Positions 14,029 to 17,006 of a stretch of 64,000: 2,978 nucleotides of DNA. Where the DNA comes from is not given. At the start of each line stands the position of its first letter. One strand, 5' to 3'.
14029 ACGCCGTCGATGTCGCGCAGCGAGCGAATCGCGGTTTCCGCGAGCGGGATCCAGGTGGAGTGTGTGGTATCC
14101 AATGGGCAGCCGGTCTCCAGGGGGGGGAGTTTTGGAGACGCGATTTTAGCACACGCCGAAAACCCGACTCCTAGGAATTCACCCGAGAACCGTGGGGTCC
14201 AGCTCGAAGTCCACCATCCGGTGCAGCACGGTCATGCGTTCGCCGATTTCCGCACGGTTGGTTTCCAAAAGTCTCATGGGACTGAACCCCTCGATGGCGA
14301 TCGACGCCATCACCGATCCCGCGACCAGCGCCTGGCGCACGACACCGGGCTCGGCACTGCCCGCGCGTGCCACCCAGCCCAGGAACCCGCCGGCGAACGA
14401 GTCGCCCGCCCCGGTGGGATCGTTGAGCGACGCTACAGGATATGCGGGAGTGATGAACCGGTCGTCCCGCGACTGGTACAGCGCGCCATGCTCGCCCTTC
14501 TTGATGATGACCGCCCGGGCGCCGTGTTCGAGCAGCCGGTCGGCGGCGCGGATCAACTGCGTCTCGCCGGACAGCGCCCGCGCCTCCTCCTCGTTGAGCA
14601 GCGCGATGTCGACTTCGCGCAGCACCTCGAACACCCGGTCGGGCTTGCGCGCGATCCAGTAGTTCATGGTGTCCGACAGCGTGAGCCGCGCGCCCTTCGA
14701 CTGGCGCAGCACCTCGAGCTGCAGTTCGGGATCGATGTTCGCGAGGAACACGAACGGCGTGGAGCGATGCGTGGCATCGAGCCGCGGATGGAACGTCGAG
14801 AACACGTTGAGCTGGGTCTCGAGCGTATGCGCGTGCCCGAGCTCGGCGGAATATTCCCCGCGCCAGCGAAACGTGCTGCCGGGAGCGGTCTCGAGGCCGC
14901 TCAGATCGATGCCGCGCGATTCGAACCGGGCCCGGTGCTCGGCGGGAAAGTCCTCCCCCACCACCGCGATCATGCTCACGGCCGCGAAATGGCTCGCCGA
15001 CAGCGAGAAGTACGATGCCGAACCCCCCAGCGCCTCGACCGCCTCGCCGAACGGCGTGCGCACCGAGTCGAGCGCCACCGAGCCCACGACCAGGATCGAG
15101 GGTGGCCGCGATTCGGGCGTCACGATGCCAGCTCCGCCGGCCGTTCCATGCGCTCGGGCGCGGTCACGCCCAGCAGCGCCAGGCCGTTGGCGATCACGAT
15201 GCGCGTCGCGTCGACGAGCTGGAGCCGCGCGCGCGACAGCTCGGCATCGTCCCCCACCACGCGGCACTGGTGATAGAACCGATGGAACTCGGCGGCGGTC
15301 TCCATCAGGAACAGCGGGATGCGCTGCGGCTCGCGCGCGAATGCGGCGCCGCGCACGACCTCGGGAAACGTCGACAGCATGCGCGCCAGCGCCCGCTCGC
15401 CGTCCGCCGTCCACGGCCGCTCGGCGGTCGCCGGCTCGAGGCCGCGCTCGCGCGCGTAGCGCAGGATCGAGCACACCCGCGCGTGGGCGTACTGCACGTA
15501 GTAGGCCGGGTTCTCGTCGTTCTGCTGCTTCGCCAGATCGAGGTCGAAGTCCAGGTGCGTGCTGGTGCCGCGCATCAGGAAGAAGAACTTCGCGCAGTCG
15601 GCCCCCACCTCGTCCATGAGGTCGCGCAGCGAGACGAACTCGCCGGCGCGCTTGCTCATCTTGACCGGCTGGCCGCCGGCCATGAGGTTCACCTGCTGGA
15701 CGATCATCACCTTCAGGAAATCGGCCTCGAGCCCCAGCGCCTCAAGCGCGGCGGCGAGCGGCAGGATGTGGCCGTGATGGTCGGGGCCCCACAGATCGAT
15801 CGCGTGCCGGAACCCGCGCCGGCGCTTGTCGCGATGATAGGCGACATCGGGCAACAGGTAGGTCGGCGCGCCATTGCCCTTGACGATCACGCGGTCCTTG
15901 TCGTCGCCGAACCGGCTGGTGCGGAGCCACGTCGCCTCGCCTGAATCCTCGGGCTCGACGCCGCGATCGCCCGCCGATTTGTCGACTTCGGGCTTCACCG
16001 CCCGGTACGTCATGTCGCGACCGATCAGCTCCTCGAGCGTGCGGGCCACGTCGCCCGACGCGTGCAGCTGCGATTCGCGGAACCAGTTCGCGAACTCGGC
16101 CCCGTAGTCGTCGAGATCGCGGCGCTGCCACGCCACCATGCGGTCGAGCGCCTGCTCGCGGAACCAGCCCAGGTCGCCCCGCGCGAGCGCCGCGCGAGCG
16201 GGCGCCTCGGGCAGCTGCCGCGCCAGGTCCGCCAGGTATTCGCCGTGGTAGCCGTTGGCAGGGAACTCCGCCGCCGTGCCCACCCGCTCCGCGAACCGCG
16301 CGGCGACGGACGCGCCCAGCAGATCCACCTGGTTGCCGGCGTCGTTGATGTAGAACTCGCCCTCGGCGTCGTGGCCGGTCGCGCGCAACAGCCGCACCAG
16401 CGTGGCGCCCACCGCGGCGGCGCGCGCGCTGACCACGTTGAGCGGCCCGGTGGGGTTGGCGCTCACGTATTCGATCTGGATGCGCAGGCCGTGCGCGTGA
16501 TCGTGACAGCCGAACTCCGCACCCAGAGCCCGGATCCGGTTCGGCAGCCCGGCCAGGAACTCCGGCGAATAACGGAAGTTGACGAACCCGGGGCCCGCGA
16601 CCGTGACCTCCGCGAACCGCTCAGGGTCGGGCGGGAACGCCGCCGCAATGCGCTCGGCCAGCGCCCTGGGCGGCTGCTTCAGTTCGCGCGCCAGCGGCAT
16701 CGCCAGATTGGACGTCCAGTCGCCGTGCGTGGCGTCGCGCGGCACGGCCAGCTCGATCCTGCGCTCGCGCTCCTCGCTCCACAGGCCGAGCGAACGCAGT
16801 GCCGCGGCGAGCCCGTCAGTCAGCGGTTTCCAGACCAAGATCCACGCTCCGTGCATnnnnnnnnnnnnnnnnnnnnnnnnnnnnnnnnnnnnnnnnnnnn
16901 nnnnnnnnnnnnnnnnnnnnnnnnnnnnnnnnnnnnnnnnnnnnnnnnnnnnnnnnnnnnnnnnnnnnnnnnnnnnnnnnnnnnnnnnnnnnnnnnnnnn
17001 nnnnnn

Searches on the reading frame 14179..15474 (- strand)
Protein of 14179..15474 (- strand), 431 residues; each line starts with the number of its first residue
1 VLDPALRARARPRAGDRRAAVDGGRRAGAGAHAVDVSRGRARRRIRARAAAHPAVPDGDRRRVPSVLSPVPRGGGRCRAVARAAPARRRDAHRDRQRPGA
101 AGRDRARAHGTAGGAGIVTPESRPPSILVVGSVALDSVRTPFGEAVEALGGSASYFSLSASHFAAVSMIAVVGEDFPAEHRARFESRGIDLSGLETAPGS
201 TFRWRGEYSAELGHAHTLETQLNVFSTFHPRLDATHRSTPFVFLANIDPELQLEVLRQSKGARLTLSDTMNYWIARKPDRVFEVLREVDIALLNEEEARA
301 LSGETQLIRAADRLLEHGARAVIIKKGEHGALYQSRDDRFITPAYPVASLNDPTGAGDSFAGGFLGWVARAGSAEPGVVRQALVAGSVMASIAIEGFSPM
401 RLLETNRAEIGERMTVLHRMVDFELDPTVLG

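Call 66: search_protein_families(library=pfam, proteins=[window:14179-15474:-], max_evalue=0.00001)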
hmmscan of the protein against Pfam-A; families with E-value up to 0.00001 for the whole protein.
window:14179-15474:- (431 aa): 1 family
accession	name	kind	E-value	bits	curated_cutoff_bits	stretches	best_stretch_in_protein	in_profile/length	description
PF00294.29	PfkB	-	3.1e-24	86.3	25.8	1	159-400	46-296/302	pfkB family carbohydrate kinase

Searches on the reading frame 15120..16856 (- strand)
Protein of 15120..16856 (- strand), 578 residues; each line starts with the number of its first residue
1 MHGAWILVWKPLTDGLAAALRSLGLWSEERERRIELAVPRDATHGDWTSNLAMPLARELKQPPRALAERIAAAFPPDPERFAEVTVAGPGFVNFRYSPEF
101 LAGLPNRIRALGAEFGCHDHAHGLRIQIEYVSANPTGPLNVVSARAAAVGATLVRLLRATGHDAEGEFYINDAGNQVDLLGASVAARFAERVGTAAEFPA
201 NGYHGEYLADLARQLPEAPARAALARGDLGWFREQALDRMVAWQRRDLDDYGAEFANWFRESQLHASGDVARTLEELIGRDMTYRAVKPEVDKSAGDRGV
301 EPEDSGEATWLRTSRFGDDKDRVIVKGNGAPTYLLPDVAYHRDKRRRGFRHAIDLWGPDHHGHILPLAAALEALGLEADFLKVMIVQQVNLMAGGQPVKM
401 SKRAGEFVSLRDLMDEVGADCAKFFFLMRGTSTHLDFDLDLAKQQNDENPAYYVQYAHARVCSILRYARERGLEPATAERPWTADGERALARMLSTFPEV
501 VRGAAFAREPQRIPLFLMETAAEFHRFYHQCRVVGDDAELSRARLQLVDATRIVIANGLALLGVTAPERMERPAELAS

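Call 66: search_protein_families(library=pfam, proteins=[window:15120-16856:-], max_evalue=0.00001)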
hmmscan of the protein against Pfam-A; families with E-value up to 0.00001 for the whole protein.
window:15120-16856:- (578 aa): 3 families
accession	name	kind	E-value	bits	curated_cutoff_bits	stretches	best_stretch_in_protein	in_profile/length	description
PF05746.21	DALR_1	-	6.3e-34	117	22.3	1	454-570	1-117/117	DALR anticodon binding domain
PF03485.21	Arg_tRNA_synt_N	-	1.3e-19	71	21.5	1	13-95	4-84/85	Arginyl tRNA synthetase N terminal domain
PF00750.26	tRNA-synt_1d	-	8.6e-10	38.5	23.3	1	124-417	20-298/349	tRNA synthetases class I (R), catalytic domain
